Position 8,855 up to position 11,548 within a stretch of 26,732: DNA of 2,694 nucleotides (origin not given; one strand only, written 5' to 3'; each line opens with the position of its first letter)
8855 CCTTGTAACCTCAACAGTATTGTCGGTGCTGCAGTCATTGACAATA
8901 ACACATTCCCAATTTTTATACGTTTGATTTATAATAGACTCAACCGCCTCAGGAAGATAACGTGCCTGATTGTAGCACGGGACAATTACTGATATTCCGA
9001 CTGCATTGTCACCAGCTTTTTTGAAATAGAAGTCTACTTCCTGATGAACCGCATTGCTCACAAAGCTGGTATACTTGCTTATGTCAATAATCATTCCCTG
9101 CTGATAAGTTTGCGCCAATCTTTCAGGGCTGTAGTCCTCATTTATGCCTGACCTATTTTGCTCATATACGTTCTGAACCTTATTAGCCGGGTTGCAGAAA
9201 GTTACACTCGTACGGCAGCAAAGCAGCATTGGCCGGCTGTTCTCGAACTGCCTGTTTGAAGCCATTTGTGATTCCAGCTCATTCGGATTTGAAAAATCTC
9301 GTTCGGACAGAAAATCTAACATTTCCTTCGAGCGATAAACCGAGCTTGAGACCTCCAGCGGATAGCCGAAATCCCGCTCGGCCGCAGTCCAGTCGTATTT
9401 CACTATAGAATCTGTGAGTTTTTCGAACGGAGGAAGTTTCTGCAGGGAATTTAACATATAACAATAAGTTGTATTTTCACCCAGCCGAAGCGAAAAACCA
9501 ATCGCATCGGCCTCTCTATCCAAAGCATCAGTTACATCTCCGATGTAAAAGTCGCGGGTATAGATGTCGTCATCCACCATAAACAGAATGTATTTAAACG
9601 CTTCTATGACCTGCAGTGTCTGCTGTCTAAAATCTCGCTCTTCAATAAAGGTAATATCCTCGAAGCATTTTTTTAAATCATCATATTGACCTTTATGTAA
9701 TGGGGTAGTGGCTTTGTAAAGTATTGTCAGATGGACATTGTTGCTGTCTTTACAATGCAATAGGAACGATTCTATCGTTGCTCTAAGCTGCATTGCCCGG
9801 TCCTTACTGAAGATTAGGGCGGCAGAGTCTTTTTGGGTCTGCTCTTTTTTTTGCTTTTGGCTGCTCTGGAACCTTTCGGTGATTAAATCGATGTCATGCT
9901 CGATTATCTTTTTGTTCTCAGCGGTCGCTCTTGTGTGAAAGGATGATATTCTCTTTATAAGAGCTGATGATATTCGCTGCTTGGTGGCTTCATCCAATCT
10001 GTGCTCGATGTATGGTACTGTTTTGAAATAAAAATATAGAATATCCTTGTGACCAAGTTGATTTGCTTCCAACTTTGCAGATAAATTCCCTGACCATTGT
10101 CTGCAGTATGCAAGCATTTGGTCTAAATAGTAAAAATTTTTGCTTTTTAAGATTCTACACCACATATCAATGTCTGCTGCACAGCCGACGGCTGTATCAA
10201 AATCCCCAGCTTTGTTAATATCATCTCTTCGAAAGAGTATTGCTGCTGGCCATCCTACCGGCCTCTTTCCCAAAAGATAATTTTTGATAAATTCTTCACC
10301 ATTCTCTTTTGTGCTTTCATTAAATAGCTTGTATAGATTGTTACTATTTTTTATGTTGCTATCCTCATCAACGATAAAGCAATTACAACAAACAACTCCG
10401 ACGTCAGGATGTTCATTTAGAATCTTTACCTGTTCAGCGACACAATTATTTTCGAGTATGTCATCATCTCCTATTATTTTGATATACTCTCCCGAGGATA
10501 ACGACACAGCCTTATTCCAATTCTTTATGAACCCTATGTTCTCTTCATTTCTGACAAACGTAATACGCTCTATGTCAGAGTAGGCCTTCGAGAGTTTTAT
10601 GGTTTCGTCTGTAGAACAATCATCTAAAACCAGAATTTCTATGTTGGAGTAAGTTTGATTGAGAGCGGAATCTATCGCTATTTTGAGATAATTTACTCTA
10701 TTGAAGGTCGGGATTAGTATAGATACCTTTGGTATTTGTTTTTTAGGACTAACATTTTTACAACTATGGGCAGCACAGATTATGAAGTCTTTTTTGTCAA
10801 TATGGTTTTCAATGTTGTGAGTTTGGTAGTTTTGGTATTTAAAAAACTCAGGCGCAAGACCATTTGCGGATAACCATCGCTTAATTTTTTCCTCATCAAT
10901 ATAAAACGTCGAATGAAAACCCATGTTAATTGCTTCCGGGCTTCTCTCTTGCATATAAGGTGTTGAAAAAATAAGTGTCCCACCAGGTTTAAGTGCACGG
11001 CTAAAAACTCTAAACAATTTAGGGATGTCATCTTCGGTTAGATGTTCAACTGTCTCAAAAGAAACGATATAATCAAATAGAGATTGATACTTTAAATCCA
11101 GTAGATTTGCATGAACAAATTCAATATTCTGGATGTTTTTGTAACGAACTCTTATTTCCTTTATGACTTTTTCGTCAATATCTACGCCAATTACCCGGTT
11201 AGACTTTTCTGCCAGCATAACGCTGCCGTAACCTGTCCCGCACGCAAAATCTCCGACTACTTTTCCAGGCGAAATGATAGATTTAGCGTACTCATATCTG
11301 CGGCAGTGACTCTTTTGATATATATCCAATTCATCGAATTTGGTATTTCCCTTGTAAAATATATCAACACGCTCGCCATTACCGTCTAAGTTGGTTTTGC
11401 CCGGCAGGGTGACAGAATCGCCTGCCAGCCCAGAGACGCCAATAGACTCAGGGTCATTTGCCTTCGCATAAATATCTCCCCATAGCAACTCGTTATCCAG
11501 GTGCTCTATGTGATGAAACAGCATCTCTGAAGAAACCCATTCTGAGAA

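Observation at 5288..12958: Putative assembly-line mega-enzyme: 3 methyltransferases, 5 glycosyltransferase domains and TPRs in one 2556-aa polypeptide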

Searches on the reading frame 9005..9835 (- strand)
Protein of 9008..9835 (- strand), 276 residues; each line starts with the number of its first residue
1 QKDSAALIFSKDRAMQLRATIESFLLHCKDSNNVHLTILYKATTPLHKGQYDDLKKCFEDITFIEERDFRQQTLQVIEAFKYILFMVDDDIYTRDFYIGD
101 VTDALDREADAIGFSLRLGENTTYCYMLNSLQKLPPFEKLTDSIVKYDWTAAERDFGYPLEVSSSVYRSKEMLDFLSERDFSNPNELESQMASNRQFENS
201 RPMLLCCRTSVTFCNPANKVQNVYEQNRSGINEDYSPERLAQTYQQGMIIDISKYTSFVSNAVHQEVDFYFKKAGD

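Call 7: search_protein_families(library=pfam, proteins=[window:9005-9823:-], max_evalue=1)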
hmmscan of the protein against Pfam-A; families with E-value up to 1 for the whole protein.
seq(273 aa): 0 families

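Call 20: search_solved_structures(query=window:9005-9823:-, max_evalue=10, show_alignments=2)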
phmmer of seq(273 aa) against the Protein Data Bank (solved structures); distinct sequences matched with E-value up to 10: 5.
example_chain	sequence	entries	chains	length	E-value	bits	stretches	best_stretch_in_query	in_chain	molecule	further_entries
1rhd_A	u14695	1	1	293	0.23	14.2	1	167-213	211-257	RHODANESE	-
8agf_A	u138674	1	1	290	0.45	13.3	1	168-213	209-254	Thiosulfate sulfurtransferase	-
1dp2_A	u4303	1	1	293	2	11.2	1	167-213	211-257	RHODANESE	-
1boh_A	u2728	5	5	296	2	11.1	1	167-213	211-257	RHODANESE | CARBOXYMETHYLATED RHODANESE | SULFUR-SUBSTITUTED RHODANESE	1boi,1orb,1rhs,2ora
8q5z_A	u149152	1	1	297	2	11.1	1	167-213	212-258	Thiosulfate sulfurtransferase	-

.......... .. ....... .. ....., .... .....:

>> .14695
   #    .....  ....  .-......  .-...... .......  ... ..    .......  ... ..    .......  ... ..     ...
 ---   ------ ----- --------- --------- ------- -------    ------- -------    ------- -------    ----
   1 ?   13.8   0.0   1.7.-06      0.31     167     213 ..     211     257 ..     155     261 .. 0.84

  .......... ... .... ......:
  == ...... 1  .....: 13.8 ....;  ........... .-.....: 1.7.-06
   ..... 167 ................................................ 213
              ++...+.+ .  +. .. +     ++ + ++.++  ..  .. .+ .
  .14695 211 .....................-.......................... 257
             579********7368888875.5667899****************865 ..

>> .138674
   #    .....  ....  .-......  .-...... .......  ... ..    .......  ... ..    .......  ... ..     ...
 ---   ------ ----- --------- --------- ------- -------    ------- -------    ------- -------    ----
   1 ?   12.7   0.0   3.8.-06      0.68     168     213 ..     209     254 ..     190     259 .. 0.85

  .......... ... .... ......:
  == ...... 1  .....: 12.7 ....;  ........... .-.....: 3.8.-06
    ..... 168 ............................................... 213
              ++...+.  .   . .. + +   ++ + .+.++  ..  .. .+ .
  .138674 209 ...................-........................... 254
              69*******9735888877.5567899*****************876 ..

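Call 24: search_solved_structures(query=A1, max_evalue=10, show_alignments=2)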
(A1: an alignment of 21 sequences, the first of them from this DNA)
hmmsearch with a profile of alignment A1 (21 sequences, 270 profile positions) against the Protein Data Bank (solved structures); distinct sequences matched with E-value up to 10: 1.
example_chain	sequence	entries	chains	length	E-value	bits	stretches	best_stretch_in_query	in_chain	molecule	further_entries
1v1f_A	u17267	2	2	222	0.63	12.3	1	52-135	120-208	CALCINEURIN B-LIKE PROTEIN 4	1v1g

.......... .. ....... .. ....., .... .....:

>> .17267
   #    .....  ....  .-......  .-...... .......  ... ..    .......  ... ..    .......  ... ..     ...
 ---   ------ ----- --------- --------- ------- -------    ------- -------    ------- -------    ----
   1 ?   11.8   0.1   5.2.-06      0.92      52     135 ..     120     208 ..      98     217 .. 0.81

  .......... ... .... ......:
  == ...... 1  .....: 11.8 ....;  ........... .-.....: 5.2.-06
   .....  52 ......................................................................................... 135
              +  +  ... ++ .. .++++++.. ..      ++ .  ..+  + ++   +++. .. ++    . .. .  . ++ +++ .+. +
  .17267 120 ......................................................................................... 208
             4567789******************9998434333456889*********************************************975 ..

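Call 31: predict_structure(alignment_id=A1)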
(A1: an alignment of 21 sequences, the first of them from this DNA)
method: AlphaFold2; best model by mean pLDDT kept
length: 276 residues; sequences in the alignment: 21
mean_pLDDT: 92.6   pTM: 0.91
mean pLDDT of the five models: 92.6, 92.0, 91.9, 91.8, 89.6
residues with pLDDT >= 90: 223; 70-90: 37; 50-70: 16; < 50: 0
segments of 3 or more residues with pLDDT < 50: none
pLDDT, mean of each block of 10 residues (from residue 1): 93 96 98 97 96 96 97 97 96 97 97 97 92 97 97 91 94 92 91 86 97 79 60 85 95 96 92 86
secondary structure, 60 per line:
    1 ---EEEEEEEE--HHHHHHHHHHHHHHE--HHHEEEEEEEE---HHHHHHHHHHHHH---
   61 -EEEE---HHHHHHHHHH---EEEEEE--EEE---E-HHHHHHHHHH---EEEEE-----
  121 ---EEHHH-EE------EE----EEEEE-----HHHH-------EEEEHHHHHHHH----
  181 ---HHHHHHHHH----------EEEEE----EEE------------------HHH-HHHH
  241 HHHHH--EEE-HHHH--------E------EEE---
elements in order: E4-11 H14-27 E34-41 H45-57 E62-65 H69-78 E82-87 E90-92 H98-107 E111-115 E144-148 H154-157 E165-168 H169-176 H184-192 E203-207 E212-214 H237-245 E248-250 H252-255 E271-273
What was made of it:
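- On GT-A fold glycosyltransferase (module X): AF2 pLDDT is 92.6 (call 31).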

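Call 34: fold_search(model_id=the predicted structure, library=pdb)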
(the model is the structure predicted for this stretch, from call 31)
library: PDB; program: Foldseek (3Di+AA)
matches with E <= 10: 1554; with E <= 0.001: 231
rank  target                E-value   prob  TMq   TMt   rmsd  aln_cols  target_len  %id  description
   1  1foa                  5.4e-09  1.00  0.57  0.47  12.8       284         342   10  CRYSTAL STRUCTURE OF N-ACETYLGLUCOSAMINYLTRANSFERASE I (released 2001-05-16)
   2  1fo8                  7.8e-09  1.00  0.54  0.46  13.0       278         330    9  CRYSTAL STRUCTURE OF N-ACETYLGLUCOSAMINYLTRANSFERASE I (released 2001-04-25)
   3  1fo9                  7.8e-09  1.00  0.53  0.45  13.1       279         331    9  CRYSTAL STRUCTURE OF N-ACETYLGLUCOSAMINYLTRANSFERASE I (released 2001-04-25)
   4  1h7q                  2.6e-07  1.00  0.48  0.54  10.8       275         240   14  dTDP-MANGANESE COMPLEX OF SPSA FROM BACILLUS SUBTILIS (released 2001-12-13)
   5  1h7l                  2.8e-07  1.00  0.48  0.54  10.1       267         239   15  dTDP-MAGNESIUM COMPLEX OF SPSA FROM BACILLUS SUBTILIS (released 2001-12-13)
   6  1qg8                  3.8e-07  1.00  0.48  0.54  10.9       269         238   14  NATIVE (MAGNESIUM-CONTAINING) SPSA FROM BACILLUS SUBTILIS (released 2000-04-21)
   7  5ggf_A                5.2e-07  1.00  0.53  0.29  14.3       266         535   11  Crystal structure of human protein O-mannose beta-1,2-N-acetylglucosaminyltransferase form II (released 2016-08-10)
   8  6h1j_B                6.7e-07  1.00  0.52  0.47   5.7       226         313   12  TarP native (released 2018-09-26)
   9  5ggf_B                1.2e-06  1.00  0.51  0.28  14.3       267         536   10  Crystal structure of human protein O-mannose beta-1,2-N-acetylglucosaminyltransferase form II (released 2016-08-10)
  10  5hea_A                1.3e-06  1.00  0.49  0.49  14.1       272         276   12  CgT structure in hexamer (released 2016-08-31)
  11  6h4f_E                1.5e-06  1.00  0.51  0.46   5.3       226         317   13  TarP-3RboP (released 2018-09-26)
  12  5ggi_A                1.9e-06  1.00  0.51  0.37  13.3       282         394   10  Crystal structure of human protein O-mannose beta-1,2-N-acetylglucosaminyltransferase in complex with Mn, UDP and Mann (released 2016-08-10)
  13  6h4f_C                2.5e-06  1.00  0.50  0.45   5.8       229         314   13  TarP-3RboP (released 2018-09-26)
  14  6h4f_A                2.5e-06  1.00  0.50  0.44   5.8       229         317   13  TarP-3RboP (released 2018-09-26)
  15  6h2n_C                2.8e-06  1.00  0.50  0.45   5.4       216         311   12  TarP-UDP-GlcNAc-Mg (released 2018-09-26)
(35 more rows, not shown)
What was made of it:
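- On GT-A fold glycosyltransferase (module X): The best Foldseek hit is 1foa (GnT-I) at E=5e-9 with TM 0.57, followed by SpsA and TarP (call 34).
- Checked: AF2 pLDDT is 92.6, and Foldseek finds GnT-I, SpsA and TarP, so the fold is GT-A with VDDD (calls 31, 34).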

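Call 37: search_protein_families(library=ncbifam, proteins=[window:9008-9835:-], max_evalue=0.1)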
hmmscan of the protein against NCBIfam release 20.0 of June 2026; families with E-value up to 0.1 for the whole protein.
seq(276 aa): 0 families

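Call 56: find_homologous_proteins(query=A1, max_evalue=1e-10)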
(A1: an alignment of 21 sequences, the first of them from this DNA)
Query A1 (21 sequences) (276 aa, profile of the alignment): 943 proteins with E <= 1e-10 among 4260 candidates; the best 120 are listed.
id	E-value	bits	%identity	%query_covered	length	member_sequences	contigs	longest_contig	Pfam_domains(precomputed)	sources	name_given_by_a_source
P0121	5.4e-122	424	52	96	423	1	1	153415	PF14559.13,PF13431.13,PF13414.13,PF00515.35,PF12895.14,PF13424.13,PF21033.5,PF13432.13,PF13181.13,PF07719.24,PF13174.13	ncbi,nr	ncbi:MAG: tetratricopeptide repeat protein [Candidatus Kuenenia sp.]|nr:tetratricopeptide repeat pro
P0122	1.1e-119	417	50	99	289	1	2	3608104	-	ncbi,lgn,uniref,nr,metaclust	ncbi:glycosyltransferase involved in cell wall biogenesis-like protein [Desulforamulus reducens MI-1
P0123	2.3e-119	416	51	100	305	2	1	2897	-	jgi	-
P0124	5.0e-117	408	49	97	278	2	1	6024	-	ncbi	-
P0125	1.6e-116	406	46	97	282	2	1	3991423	-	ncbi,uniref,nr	ncbi:hypothetical protein DNHGIG_26510 [Collibacillus ludicampi]|uniref:Glycosyltransferase 2-like d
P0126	2.2e-116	406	47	96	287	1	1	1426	-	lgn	-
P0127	6.2e-116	404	49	97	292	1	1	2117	-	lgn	-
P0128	1.1e-115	403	46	97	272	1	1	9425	-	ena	-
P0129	5.3e-115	401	50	97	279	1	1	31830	-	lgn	-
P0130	7.1e-115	401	51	97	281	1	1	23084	-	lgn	-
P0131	1.6e-114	400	46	97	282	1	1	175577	-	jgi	jgi:hypothetical protein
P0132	2.9e-114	399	48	94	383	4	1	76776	PF10111.15,PF13506.14,PF13641.13,PF00535.33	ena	-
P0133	5.2e-114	398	50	98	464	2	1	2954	PF10111.15,PF13641.13,PF00535.33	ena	-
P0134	8.2e-114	397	46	97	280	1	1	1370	-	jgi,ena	-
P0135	4.3e-113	395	47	97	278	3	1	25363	-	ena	-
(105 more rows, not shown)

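Call 58: find_encoding_contigs(protein=P0122, flank=10000, max_places=1)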
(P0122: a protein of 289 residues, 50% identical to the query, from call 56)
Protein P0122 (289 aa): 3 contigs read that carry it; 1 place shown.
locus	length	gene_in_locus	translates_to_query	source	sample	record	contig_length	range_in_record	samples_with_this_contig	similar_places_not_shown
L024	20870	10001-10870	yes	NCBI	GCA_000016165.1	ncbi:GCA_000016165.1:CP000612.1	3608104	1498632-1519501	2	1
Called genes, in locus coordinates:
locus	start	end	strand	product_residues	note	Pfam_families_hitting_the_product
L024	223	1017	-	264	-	PF25250:DUF7852 (faint)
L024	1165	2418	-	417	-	PF25250:DUF7852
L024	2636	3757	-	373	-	PF00535:Glycos_transf_2, PF10111:Glyco_tranf_2_2, PF13641:Glyco_tranf_2_3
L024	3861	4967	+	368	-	PF01370:Epimerase, PF04321:RmlD_sub_bind (weak), PF16363:GDP_Man_Dehyd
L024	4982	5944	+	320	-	PF01370:Epimerase, PF16363:GDP_Man_Dehyd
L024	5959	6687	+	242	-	PF13489:Methyltransf_23 (weak)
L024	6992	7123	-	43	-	PF03720:UDPG_MGDP_dh_C (weak)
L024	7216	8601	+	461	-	PF00483:NTP_transferase, PF22640:ManC_GMP_beta-helix, PF01050:MannoseP_isomer, PF07883:Cupin_2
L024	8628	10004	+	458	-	PF02878:PGM_PMM_I, PF02879:PGM_PMM_II, PF02880:PGM_PMM_III, PF00408:PGM_PMM_IV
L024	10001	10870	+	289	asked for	-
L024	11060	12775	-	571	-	PF13692:Glyco_trans_1_4, PF00534:Glycos_transf_1, PF13524:Glyco_trans_1_2, PF14559:TPR_19 (faint), PF12895:ANAPC3 (weak)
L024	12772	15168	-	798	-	PF00535:Glycos_transf_2, PF10111:Glyco_tranf_2_2 (faint), PF12895:ANAPC3 (faint), PF00515:TPR_1 (faint), PF07719:TPR_2 (faint), PF13374:TPR_10 (faint), PF13414:TPR_11 (faint), PF00535:Glycos_transf_2, +3 more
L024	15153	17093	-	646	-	PF00535:Glycos_transf_2, PF13424:TPR_12 (faint), PF13414:TPR_11 (faint), PF13431:TPR_17 (faint), PF00515:TPR_1 (faint), PF07719:TPR_2 (faint), PF13428:TPR_14 (faint)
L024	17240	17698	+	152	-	-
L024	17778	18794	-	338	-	-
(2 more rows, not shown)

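Call 59: find_encoding_contigs(protein=P0125, flank=10000, max_places=1)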
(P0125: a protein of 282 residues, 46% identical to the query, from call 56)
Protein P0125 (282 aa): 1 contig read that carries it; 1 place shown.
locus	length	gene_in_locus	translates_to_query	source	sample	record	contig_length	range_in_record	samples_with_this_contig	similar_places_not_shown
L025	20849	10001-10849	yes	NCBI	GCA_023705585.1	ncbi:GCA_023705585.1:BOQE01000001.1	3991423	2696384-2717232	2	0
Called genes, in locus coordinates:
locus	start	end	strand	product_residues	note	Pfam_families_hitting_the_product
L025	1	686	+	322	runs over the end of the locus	PF00535:Glycos_transf_2, PF10111:Glyco_tranf_2_2, PF13641:Glyco_tranf_2_3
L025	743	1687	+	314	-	PF01073:3Beta_HSD, PF01370:Epimerase, PF02719:Polysacc_synt_2 (faint), PF04321:RmlD_sub_bind, PF16363:GDP_Man_Dehyd, PF07993:NAD_binding_4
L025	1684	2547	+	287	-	PF03016:Exostosin_GT47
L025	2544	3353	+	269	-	PF05050:Methyltransf_21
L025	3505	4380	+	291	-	-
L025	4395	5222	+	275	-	PF01531:Glyco_transf_11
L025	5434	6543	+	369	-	PF01370:Epimerase, PF16363:GDP_Man_Dehyd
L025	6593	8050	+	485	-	PF00483:NTP_transferase, PF01050:MannoseP_isomer, PF07883:Cupin_2 (weak)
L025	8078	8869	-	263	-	PF05175:MTS (faint)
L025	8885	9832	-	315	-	PF01073:3Beta_HSD (faint), PF01370:Epimerase, PF02719:Polysacc_synt_2 (faint), PF04321:RmlD_sub_bind (weak), PF16363:GDP_Man_Dehyd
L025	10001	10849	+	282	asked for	-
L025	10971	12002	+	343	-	PF00483:NTP_transferase, PF12804:NTP_transf_3, PF25084:LbH_EIF2B (weak)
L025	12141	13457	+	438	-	PF03721:UDPG_MGDP_dh_N, PF03807:F420_oxidored (faint), PF13241:NAD_binding_7 (faint), PF00984:UDPG_MGDP_dh, PF03720:UDPG_MGDP_dh_C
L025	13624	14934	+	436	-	PF00392:GntR (weak), PF13551:HTH_29 (faint), PF07085:DRTGG, PF00571:CBS, PF03061:4HBT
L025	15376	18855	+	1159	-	PF02811:PHP, PF07733:DNA_pol3_alpha, PF17657:DNA_pol3_finger, PF14579:HHH_6, PF01336:tRNA_anti-codon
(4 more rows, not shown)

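Call 63: search_protein_representatives(alignment_id=A1)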
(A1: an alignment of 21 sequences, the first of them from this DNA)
Query: 21 sequences, 270 profile positions. Proteins with E-value up to 0.001 (for the whole library): 4382; up to 1e-10: 3601; up to 1e-30: 1893. The best 150 are listed.
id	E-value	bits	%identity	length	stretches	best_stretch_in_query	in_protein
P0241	2.0e-135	466.5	-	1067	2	2-269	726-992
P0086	2.7e-127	439.8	-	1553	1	1-269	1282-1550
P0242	2.1e-123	427.1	-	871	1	2-269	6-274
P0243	2.1e-123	427.1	-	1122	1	1-269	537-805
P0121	1.7e-122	424.1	-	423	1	2-269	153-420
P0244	1.8e-122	424.0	-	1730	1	1-269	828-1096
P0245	1.1e-121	421.5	-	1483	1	2-269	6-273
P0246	2.5e-120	417.0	-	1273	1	2-268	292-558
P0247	8.2e-120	415.3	-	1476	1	1-268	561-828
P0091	1.2e-119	414.8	-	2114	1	2-268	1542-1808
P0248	1.5e-119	414.4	-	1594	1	2-267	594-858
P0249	4.5e-119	412.9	-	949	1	1-269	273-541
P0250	7.4e-119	412.2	-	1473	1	2-269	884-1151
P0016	1.3e-118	411.4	-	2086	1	2-268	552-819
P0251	1.9e-117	407.6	-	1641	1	2-268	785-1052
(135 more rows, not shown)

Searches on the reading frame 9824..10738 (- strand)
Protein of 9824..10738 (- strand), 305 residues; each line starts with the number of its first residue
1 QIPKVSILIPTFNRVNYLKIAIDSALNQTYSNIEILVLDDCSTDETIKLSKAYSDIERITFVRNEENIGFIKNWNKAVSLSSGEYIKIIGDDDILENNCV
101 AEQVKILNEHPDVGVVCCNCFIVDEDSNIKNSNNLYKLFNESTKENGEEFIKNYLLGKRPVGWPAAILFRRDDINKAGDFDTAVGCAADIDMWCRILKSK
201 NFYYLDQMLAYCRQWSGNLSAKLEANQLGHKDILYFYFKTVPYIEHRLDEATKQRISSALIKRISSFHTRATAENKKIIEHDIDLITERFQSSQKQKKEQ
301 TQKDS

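Call 7: search_protein_families(library=pfam, proteins=[window:9824-10738:-], max_evalue=1)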
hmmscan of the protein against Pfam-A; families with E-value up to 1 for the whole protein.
seq(305 aa): 5 families
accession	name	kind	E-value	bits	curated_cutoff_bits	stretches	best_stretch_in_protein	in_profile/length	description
PF00535.33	Glycos_transf_2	-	3.5e-31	108.8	23.3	1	6-175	1-165/168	Glycosyl transferase family 2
PF13641.12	Glyco_tranf_2_3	-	1.5e-11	45.2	27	1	3-197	1-195/230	Glycosyltransferase like family 2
PF10111.15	Glyco_tranf_2_2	-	2.8e-06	27.5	27.3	1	26-211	20-215/276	Glycosyltransferase like family 2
PF13632.12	Glyco_trans_2_3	-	0.001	19.3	27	1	85-199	1-109/198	Glycosyl transferase family group 2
PF13506.12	Glyco_transf_21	-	0.25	11.2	21.7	1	86-181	33-121/174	Glycosyl transferase family 21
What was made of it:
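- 9836..10741 (-): GT2a module (aa 739-1040). GC is 0.37. PF00535 at E=3.5e-31 (call 7).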

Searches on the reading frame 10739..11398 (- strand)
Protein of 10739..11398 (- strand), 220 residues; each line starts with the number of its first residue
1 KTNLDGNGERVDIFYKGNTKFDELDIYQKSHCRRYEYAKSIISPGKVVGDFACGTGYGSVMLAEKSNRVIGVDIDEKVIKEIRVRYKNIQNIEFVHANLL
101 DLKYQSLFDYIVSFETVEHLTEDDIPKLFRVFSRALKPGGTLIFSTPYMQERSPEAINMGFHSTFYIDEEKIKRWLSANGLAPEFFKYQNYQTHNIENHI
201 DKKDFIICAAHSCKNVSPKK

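Call 7: search_protein_families(library=pfam, proteins=[window:10739-11398:-], max_evalue=1)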
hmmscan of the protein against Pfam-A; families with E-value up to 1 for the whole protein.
seq(220 aa): 28 families (the best 25 are shown)
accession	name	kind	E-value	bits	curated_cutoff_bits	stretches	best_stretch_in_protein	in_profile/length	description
PF13649.12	Methyltransf_25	-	4.6e-20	72.5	27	1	50-140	3-97/97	Methyltransferase domain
PF08241.18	Methyltransf_11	-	1.1e-18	68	21.2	1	50-144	2-95/95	Methyltransferase domain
PF13847.12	Methyltransf_31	-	1.3e-16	61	27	1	43-177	2-142/145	Methyltransferase domain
PF13489.12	Methyltransf_23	-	1.3e-14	54.7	27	1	44-182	22-160/164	Methyltransferase domain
PF08242.18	Methyltransf_12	-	6.2e-14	53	30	1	50-142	2-98/98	Methyltransferase domain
PF03848.20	TehB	-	2.4e-10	40.6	20.4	1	38-167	25-153/193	Tellurite resistance protein TehB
PF02353.26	CMAS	-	3.8e-10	40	27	1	34-155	52-175/273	Mycolic acid cyclopropane synthetase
PF01209.24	Ubie_methyltran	-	8.5e-09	35.5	20.1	1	40-143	43-150/233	ubiE/COQ5 methyltransferase family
PF05175.20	MTS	-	1.3e-06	28.6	23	1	46-145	33-139/170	Methyltransferase small domain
PF05401.17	NodS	-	0.0001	22.6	24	1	50-147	49-147/201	Nodulation protein S (NodS)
PF01739.24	CheR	-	0.00059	19.8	27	1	83-143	111-172/195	CheR methyltransferase, SAM binding domain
PF13679.12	Methyltransf_32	-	0.00079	19.9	27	1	47-217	28-115/143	Methyltransferase domain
PF00398.26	RrnaAD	-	0.0018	17.9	24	1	41-108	27-94/263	Ribosomal RNA adenine dimethylase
PF01728.25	FtsJ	-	0.0027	18.1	24.1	1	40-107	17-83/181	FtsJ-like methyltransferase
PF01555.25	N6_N4_Mtase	-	0.0035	17.7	26.7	1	41-82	178-219/221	DNA methylase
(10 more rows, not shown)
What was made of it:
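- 10742..11368 (-): Class I methyltransferase module MT25 (aa 530-738). GC is 0.36. PF13649 and PF08241 (call 7).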
